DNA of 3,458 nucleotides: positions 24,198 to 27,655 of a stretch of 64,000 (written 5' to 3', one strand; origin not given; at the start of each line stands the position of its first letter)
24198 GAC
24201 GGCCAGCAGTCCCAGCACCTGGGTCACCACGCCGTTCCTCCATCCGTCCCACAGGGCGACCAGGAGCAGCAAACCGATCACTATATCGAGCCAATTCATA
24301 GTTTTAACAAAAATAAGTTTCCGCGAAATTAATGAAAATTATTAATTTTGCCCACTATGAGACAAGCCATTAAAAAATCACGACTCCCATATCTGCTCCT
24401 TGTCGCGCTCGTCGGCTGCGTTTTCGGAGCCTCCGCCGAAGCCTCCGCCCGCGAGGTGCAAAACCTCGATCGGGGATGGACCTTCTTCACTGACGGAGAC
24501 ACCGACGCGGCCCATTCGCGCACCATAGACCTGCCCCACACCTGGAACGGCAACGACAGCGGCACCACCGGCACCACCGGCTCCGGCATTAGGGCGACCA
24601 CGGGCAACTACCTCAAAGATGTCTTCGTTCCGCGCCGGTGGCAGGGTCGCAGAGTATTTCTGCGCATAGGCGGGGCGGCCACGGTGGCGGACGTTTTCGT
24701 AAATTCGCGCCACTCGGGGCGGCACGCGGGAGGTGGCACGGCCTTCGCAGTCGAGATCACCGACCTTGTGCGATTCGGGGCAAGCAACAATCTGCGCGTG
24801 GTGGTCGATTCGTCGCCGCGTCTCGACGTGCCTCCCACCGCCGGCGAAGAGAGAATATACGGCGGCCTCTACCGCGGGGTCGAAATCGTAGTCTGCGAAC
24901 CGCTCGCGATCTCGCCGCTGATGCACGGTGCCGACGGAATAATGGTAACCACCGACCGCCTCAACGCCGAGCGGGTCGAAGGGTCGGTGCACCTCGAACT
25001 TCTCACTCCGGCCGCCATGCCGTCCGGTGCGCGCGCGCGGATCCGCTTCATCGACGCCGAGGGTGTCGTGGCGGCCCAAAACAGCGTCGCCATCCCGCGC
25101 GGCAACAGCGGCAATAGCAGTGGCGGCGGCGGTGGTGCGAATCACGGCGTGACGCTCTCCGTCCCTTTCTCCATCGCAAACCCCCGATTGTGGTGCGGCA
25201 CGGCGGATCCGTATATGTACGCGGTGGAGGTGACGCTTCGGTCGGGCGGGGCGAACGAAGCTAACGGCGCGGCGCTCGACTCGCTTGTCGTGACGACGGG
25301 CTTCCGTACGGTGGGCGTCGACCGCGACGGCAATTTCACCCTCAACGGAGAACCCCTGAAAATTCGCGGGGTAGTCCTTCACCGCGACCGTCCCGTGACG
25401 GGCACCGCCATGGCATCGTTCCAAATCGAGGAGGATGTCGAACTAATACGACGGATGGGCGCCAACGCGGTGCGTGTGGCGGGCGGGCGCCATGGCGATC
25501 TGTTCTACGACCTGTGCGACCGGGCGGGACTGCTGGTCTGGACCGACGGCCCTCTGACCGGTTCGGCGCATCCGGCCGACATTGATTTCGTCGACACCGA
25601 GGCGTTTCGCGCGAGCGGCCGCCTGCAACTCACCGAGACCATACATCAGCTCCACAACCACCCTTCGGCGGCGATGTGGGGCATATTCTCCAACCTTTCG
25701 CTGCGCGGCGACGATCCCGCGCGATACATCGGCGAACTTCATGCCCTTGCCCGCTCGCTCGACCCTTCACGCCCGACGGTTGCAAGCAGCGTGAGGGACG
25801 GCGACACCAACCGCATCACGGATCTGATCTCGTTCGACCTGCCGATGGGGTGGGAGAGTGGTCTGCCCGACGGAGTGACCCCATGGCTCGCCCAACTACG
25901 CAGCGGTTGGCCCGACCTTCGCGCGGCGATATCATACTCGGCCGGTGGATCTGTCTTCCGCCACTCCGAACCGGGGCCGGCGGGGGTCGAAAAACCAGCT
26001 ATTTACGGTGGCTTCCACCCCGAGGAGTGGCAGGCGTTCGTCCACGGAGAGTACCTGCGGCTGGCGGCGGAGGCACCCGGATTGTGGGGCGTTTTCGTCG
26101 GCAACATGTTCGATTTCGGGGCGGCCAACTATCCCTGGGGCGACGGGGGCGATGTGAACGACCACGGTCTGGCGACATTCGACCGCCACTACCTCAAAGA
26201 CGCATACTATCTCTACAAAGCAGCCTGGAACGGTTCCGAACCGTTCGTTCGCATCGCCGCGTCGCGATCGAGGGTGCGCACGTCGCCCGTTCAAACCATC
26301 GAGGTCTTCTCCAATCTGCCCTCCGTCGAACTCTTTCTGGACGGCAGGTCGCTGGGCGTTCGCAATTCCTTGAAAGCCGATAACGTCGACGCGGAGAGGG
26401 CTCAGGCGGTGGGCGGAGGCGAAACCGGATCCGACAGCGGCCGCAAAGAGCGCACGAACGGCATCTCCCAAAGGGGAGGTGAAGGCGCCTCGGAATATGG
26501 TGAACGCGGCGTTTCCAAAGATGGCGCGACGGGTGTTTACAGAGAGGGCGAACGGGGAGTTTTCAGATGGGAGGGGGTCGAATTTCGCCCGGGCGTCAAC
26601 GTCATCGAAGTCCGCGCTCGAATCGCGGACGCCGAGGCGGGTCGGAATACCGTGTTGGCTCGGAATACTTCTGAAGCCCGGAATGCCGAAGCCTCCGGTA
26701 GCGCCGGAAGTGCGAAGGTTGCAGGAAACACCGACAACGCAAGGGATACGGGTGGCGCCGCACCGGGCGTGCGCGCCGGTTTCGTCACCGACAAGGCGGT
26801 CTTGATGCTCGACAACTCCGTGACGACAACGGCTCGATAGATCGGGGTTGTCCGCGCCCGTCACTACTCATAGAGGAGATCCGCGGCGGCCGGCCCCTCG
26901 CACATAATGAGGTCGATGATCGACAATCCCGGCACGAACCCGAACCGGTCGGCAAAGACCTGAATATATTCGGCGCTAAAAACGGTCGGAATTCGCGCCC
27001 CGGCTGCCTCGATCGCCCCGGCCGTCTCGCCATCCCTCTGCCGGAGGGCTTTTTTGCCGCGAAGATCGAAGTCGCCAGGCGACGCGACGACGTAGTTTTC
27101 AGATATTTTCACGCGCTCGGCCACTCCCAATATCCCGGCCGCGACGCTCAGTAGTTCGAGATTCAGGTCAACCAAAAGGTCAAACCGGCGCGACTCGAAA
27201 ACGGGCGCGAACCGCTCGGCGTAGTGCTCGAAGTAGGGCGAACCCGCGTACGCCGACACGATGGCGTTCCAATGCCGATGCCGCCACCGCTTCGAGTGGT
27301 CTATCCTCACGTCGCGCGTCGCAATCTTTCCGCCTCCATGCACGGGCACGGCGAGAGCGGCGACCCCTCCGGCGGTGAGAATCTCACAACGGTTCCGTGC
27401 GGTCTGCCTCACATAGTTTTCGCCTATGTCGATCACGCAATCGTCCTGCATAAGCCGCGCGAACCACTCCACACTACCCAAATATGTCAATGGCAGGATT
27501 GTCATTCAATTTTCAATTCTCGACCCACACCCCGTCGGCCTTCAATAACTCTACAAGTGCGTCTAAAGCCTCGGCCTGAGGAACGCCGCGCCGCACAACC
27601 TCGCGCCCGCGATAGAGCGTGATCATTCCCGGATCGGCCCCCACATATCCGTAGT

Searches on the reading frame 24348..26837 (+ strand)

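Call 76: search_protein_families(library=pfam, proteins=[window:24348-26837:+], max_evalue=0.00001)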
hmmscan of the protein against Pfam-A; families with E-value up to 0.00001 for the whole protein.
window:24348-26837:+ (830 aa): 3 families
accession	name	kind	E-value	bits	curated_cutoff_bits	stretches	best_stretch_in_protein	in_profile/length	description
PF02836.23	Glyco_hydro_2_C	-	5.8e-20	72.1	21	1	326-494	4-173/302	Glycosyl hydrolases family 2, TIM barrel domain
PF02837.24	Glyco_hydro_2_N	-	5.3e-09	36.7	28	1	52-178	26-163/169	Glycosyl hydrolases family 2, sugar binding domain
PF16355.11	DUF4982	-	4.8e-07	30.1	23.9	0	650-674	5-29/61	Domain of unknown function (DUF4982)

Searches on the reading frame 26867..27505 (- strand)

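Call 77: search_protein_families(library=pfam, proteins=[window:26867-27505:-], max_evalue=0.00001)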
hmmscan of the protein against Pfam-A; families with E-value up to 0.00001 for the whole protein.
window:26867-27505:- (213 aa): 1 family
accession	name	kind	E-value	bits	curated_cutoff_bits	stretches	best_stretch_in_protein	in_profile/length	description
PF08889.16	WbqC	-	7.1e-29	101.6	21.3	1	13-138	9-136/218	WbqC-like protein family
